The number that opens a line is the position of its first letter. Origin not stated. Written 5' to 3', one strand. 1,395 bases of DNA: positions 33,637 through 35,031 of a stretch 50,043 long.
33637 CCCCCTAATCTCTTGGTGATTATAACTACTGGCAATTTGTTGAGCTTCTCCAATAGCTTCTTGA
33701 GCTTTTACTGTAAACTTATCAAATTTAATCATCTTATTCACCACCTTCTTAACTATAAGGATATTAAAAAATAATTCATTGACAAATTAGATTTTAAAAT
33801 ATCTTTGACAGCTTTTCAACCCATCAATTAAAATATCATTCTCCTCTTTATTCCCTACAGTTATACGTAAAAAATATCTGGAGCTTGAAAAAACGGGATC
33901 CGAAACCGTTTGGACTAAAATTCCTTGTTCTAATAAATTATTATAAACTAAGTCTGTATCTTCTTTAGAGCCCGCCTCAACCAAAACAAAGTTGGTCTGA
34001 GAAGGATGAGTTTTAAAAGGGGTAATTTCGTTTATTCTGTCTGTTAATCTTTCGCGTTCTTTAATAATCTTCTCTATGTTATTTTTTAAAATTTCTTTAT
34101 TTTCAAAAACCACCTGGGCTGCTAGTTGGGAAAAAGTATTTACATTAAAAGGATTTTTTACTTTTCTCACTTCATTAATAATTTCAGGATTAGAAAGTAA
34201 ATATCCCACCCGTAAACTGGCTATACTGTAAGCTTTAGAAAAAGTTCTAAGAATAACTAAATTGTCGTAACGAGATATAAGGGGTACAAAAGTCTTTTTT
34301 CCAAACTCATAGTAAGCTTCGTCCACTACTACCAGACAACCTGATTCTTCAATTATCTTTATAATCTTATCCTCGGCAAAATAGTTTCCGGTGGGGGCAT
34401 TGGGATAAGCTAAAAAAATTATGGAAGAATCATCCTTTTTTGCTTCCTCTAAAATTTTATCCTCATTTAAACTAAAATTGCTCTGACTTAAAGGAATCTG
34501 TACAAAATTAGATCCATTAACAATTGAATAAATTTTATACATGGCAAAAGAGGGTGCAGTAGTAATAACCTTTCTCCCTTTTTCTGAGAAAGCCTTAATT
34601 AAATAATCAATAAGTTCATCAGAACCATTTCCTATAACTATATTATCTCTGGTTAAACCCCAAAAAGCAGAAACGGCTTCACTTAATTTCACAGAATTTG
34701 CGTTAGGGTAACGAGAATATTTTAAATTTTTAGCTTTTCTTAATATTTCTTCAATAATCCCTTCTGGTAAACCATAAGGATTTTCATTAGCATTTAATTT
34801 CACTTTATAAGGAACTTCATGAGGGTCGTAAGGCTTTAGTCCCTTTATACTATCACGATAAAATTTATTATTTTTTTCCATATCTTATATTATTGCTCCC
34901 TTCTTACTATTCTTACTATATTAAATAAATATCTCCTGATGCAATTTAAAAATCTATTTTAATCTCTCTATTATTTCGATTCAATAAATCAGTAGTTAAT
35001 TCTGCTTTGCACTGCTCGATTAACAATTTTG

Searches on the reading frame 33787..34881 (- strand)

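Call 65: search_protein_families(library=pfam, proteins=[window:33787-34881:-], max_evalue=0.00001)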
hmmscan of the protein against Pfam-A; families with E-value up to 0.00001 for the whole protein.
window:33787-34881:- (364 aa): 2 families
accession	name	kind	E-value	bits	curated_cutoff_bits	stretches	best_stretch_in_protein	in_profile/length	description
PF00155.27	Aminotran_1_2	-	5.8e-62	210.4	19.7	1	26-354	3-360/361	Aminotransferase class I and II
PF04864.19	Alliinase_C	-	2.3e-07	30.5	22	1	80-236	68-215/363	Allinase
